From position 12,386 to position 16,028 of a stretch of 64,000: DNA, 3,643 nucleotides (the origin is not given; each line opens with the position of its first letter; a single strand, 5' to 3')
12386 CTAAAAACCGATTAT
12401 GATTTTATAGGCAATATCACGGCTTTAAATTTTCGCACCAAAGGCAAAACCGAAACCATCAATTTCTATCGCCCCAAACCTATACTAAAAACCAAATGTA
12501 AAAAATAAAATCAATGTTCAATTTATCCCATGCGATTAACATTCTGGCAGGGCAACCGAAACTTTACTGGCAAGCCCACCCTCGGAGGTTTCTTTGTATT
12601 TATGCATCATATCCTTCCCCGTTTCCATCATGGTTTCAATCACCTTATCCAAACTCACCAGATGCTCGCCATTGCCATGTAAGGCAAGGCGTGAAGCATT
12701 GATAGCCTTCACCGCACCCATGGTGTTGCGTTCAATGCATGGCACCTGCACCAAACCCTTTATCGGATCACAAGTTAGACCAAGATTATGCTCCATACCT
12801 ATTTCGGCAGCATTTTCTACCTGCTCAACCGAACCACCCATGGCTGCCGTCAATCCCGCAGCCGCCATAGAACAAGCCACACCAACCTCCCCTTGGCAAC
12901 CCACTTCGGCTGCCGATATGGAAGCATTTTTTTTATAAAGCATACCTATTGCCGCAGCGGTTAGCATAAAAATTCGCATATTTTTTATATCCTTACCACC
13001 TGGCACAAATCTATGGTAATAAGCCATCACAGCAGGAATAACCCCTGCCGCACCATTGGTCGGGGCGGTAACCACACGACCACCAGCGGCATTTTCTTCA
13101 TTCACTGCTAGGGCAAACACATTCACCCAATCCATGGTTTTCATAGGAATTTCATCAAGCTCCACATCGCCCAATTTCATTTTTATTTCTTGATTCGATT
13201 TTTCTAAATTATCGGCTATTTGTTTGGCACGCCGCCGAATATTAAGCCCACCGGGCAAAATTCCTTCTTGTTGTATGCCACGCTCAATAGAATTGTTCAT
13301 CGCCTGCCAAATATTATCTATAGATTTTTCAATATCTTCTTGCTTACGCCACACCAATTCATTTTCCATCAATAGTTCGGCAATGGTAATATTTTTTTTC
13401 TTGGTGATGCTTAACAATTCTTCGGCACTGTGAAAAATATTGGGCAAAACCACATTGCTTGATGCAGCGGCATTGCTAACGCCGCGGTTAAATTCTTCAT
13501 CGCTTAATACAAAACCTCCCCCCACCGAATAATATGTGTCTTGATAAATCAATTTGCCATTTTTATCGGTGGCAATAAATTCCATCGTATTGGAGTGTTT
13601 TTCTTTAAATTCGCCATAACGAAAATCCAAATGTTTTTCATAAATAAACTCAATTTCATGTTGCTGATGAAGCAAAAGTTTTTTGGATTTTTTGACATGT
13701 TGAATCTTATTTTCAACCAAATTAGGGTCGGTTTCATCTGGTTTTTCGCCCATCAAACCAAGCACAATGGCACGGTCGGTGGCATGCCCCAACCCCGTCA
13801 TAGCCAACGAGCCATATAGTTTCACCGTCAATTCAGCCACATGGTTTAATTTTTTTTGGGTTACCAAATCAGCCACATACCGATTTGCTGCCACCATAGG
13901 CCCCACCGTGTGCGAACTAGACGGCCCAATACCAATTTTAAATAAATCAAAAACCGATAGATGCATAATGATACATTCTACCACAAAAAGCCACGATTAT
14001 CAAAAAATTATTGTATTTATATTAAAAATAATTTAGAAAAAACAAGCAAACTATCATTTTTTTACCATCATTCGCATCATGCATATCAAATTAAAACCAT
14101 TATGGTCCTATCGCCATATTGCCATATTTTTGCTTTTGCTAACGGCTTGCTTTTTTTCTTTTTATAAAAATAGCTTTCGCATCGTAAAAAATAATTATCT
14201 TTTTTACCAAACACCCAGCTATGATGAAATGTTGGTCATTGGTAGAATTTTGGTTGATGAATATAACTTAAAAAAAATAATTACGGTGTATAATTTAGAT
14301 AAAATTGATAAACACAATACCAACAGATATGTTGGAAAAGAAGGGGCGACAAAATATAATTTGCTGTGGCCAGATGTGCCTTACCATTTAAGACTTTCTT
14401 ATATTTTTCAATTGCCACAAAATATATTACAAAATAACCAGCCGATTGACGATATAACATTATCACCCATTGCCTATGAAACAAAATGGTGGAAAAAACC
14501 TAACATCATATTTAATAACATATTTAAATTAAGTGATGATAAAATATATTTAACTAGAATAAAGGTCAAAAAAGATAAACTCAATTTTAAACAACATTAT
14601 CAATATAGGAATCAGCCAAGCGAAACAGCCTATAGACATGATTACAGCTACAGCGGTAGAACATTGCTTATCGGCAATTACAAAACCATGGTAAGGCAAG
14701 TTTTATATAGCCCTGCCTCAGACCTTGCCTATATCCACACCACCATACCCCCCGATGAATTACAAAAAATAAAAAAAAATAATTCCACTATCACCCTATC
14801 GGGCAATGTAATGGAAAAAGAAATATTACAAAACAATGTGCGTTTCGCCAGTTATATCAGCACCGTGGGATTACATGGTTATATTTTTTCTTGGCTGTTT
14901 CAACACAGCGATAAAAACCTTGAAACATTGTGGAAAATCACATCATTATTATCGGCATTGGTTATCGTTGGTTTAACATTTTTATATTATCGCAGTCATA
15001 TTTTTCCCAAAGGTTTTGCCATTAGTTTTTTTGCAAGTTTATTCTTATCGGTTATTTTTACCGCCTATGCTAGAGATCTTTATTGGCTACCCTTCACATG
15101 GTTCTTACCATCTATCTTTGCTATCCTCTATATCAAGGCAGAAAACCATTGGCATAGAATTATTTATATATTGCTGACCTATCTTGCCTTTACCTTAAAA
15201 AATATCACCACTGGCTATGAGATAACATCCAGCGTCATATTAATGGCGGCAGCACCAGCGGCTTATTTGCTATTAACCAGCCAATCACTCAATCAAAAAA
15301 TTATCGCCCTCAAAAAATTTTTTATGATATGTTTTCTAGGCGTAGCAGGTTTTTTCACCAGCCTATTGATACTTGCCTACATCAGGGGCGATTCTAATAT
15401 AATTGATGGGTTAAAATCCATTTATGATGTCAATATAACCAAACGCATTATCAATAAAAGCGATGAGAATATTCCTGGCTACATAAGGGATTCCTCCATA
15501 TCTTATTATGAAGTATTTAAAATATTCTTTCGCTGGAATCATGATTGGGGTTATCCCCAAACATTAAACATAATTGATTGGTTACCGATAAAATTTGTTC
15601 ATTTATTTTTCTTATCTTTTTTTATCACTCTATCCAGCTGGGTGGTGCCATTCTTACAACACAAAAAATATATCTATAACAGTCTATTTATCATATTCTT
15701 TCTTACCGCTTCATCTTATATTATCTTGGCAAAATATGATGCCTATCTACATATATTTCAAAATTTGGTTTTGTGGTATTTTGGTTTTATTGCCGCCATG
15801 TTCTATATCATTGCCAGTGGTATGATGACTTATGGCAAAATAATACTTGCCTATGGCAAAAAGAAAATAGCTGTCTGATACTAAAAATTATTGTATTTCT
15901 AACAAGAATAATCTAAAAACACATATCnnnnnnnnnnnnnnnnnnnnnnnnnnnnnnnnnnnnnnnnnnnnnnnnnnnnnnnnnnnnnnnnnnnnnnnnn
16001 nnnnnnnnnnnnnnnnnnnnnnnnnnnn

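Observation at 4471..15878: Polyprenyl-phosphate pentose (decaprenyl-phosphoribose/arabinose-like) glycosylation locus in a Gram-negative alphaproteobacterial genome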

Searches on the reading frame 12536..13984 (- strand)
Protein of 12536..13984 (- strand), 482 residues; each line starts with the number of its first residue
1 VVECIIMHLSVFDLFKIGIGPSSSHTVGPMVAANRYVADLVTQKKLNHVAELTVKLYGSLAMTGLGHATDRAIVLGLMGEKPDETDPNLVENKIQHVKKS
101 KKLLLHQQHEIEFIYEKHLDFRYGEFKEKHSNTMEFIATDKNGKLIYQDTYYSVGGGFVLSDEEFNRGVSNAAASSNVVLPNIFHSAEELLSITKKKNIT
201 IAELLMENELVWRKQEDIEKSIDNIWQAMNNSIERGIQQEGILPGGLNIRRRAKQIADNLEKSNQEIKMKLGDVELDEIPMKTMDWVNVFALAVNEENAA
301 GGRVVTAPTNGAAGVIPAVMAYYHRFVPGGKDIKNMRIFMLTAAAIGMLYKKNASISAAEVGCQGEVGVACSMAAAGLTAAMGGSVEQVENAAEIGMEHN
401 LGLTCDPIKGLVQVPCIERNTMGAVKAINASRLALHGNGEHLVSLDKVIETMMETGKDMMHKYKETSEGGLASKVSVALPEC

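Call 3: search_protein_families(library=pfam, proteins=[window:12536-13984:-], max_evalue=0.01)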
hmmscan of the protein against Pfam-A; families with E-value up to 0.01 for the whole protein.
window:12536-13984:- (482 aa): 2 families
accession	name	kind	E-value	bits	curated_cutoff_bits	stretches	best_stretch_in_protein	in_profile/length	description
PF03313.21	SDH_alpha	-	1.1e-89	301.1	26.4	1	196-472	1-260/260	Serine dehydratase alpha chain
PF03315.21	SDH_beta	-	2.7e-60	203.6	26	1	10-163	1-154/155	Serine dehydratase beta chain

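Call 4: search_protein_families(library=ncbifam, proteins=[window:12536-13984:-], max_evalue=0.01)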
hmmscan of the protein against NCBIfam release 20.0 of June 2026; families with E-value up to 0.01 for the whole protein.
window:12536-13984:- (482 aa): 5 families
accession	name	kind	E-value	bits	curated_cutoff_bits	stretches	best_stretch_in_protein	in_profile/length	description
TIGR00720.1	sda_mono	equivalog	2.5e-197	656.3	345.1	1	10-475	2-450/450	L-serine ammonia-lyase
NF011614.0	PRK15040.1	equivalog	5.4e-155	516.8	873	1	9-476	2-452/454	L-serine ammonia-lyase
NF011598.0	PRK15023.1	equivalog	4.1e-154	513.8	942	1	9-476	2-452/454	L-serine ammonia-lyase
TIGR00718.1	sda_alpha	equivalog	4.6e-54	183.5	243.2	1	184-473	2-275/300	L-serine ammonia-lyase, iron-sulfur-dependent, subunit alpha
TIGR00719.1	sda_beta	equivalog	1.4e-11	44.5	161.2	1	9-158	4-131/208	L-serine ammonia-lyase, iron-sulfur-dependent subunit beta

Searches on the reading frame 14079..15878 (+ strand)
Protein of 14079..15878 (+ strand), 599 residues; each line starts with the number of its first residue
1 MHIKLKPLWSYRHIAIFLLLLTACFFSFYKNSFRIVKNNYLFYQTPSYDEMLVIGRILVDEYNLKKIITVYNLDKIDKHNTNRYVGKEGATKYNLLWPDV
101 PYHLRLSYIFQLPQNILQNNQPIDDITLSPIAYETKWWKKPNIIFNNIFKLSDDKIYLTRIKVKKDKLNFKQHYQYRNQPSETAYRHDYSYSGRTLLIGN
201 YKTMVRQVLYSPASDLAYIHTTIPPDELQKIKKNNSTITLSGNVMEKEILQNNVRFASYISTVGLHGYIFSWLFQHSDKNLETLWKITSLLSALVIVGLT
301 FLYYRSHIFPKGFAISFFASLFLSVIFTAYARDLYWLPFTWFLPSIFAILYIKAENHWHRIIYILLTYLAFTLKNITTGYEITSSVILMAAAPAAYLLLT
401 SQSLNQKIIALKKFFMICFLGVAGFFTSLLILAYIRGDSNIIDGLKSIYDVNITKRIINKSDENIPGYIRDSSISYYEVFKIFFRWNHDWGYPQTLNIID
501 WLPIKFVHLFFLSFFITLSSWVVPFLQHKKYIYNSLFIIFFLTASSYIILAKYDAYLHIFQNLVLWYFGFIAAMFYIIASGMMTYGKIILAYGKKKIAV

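Call 3: search_protein_families(library=pfam, proteins=[window:14079-15878:+], max_evalue=0.01)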
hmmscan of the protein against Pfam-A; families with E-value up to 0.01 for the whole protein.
window:14079-15878:+ (599 aa): 0 families

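Call 4: search_protein_families(library=ncbifam, proteins=[window:14079-15878:+], max_evalue=0.01)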
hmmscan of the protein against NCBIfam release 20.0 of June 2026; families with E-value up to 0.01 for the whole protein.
window:14079-15878:+ (599 aa): 0 families

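Call 33: find_homologous_proteins(query=window:14079-15878:+)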
Query window:14079-15878:+ (599 aa): 2 proteins with E <= 0.001 among 8000 candidates.
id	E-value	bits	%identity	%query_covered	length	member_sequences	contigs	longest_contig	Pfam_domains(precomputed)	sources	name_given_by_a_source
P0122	0.0e+0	1345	100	100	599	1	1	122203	-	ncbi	ncbi:MAG: hypothetical protein ACR2NY_00505 [Alphaproteobacteria bacterium]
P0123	2.0e-75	273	35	96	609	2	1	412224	-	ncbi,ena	-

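Call 35: find_encoding_contigs(protein=P0123, flank=10000, max_places=3)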
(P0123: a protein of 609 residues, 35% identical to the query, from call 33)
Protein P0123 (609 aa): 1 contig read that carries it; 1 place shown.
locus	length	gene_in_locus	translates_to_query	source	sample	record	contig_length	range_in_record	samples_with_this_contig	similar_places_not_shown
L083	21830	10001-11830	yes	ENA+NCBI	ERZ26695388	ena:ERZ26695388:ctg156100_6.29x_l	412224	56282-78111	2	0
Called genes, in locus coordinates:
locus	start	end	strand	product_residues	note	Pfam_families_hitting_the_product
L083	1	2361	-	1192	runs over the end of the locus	PF25596:CPSase_L_D1, PF01071:GARS_A (faint), PF02222:ATP-grasp (weak), PF02786:CPSase_L_D2, PF02787:CPSase_L_D3, PF25596:CPSase_L_D1, PF02786:CPSase_L_D2, PF02142:MGS, +2 more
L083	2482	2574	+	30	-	-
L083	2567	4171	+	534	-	PF13576:Pentapeptide_3 (faint)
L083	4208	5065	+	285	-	PF01370:Epimerase (faint)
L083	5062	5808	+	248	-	PF01416:PseudoU_synth_1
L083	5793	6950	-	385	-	PF13439:Glyco_transf_4, PF13579:Glyco_trans_4_4, PF00534:Glycos_transf_1, PF13692:Glyco_trans_1_4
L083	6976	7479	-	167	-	PF02470:MlaD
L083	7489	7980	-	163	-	PF02470:MlaD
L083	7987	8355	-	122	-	PF05071:NDUFA12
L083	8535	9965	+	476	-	PF03315:SDH_beta, PF03313:SDH_alpha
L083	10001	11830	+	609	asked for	-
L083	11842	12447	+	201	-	-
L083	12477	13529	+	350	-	PF01370:Epimerase, PF02719:Polysacc_synt_2 (weak), PF04321:RmlD_sub_bind, PF01073:3Beta_HSD, PF16363:GDP_Man_Dehyd, PF07993:NAD_binding_4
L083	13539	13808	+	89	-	-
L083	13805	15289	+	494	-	PF07992:Pyr_redox_2 (faint), PF01266:DAO (faint), PF00732:GMC_oxred_N, PF05199:GMC_oxred_C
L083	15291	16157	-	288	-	PF01040:UbiA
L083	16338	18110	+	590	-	PF02776:TPP_enzyme_N, PF00205:TPP_enzyme_M, PF02775:TPP_enzyme_C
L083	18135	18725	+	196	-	PF01842:ACT, PF22629:ACT_AHAS_ss, PF13710:ACT_5, PF10369:ALS_ss_C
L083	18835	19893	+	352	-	PF01757:Acyl_transf_3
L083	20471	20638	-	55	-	-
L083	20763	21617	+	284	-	PF02673:BacA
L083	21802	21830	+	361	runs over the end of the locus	-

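Call 53: predict_structure(alignment_id=A2)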
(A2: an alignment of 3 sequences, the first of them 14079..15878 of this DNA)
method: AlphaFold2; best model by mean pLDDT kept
length: 599 residues; sequences in the alignment: 3
mean_pLDDT: 41.0   pTM: 0.41
mean pLDDT of the five models: 41.0, 41.0, 40.1, 35.8, 35.4
residues with pLDDT >= 90: 0; 70-90: 48; 50-70: 108; < 50: 443
segments of 3 or more residues with pLDDT < 50: 1-10, 20-198, 201-225, 234-272, 309-313, 320-338, 379-384, 449-599
pLDDT, mean of each block of 10 residues (from residue 1): 35 51 39 24 23 21 21 21 21 23 25 25 22 23 23 24 36 24 27 42 44 43 48 46 39 33 39 50 53 55 54 49 40 41 70 79 80 60 53 63 74 76 68 60 54 32 28 30 30 27 36 43 40 44 39 33 38 41 40 36
secondary structure, 60 per line:
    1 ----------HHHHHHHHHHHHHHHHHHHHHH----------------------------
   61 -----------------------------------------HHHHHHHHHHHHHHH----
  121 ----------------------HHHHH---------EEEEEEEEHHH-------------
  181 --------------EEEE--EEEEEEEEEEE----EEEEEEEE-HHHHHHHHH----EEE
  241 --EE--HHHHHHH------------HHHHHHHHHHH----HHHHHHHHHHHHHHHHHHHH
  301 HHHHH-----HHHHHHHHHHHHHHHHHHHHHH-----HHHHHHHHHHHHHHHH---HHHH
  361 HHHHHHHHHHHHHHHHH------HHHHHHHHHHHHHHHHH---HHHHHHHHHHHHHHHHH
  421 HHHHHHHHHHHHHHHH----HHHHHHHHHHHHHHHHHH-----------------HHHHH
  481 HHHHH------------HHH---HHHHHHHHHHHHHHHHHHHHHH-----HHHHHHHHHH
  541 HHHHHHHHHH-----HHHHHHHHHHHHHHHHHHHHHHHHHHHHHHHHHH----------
elements in order: H11-32 H102-116 H143-147 E157-164 E195-198 E201-211 E216-223 H225-233 E238-240 H247-253 H266-276 H281-305 H311-332 H338-353 H357-377 H384-400 H404-436 H441-458 H476-485 H504-525 H531-550 H556-589
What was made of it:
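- On GT-C glycosyltransferases (memA2 14079-15878, memA1 5350-7102): Only a 3-sequence alignment was possible and the model has pLDDT 41 (call 53).
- Tried and rejected: The AF2 model of memA2 from a 3-sequence alignment was unusable (pLDDT 41, call 53).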

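Call 55: search_solved_structures(query=A2, max_evalue=10, show_alignments=2)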
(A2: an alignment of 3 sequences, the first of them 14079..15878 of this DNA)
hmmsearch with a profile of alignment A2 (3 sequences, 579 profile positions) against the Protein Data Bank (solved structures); distinct sequences matched with E-value up to 10: 0.
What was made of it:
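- On GT-C glycosyltransferases (memA2 14079-15878, memA1 5350-7102): No Pfam or solved-structure sequence match (calls 3, 55).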

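Call 58: search_protein_families(library=pfam, proteins=[L083:11842-12447:+, L083:13539-13808:+, L083:10001-11830:+], max_evalue=5)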
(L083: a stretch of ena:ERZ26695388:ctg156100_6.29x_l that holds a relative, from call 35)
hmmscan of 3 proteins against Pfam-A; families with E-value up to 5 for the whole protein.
L083:11842-12447:+ (201 aa): 1 family
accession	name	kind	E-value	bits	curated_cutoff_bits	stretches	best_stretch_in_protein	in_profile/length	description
PF04819.17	DUF716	-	2.2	8.3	25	1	74-119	27-72/138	Family of unknown function (DUF716)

L083:13539-13808:+ (89 aa): 1 family
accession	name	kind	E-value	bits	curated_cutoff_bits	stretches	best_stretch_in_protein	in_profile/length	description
PF13960.11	DUF4218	-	0.14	12.4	27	1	7-49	24-66/114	Domain of unknown function (DUF4218)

L083:10001-11830:+ (609 aa): 0 families

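Call 95: search_protein_families(library=ncbifam, proteins=[L083:15291-16157:-], max_evalue=0.00001)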
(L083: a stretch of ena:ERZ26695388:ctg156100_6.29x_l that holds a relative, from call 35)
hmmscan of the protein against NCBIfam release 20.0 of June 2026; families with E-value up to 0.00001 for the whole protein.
L083:15291-16157:- (288 aa): 8 families
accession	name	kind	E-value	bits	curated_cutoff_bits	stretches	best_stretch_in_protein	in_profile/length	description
NF006088.0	PRK08238.1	equivalog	1.1e-99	334.3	351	1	4-286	195-479/482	UbiA family prenyltransferase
NF008977.0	PRK12324.1-2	equivalog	4e-40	138.1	234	1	2-282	3-284/297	decaprenyl-phosphate phosphoribosyltransferase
NF008978.0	PRK12324.1-4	equivalog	5.6e-40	137.3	207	1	5-208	36-242/322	decaprenyl-phosphate phosphoribosyltransferase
NF008976.0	PRK12324.1-1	equivalog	1e-29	103.9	474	1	5-187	22-206/306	decaprenyl-phosphate phosphoribosyltransferase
NF009523.0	PRK12884.1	equivalog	5.1e-10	39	269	1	4-169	7-167/279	prenyltransferase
NF035940.1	prenyl_rel_EboC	equivalog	6.7e-08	32.3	250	1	28-170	35-170/292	UbiA-like protein EboC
TIGR01475.1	ubiA_other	subfamily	1.3e-07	31.3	180.8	1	23-256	26-247/282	UbiA-like polyprenyltransferase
TIGR01474.1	ubiA_proteo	equivalog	4.5e-07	29.7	275.45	1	3-160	3-162/282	4-hydroxybenzoate octaprenyltransferase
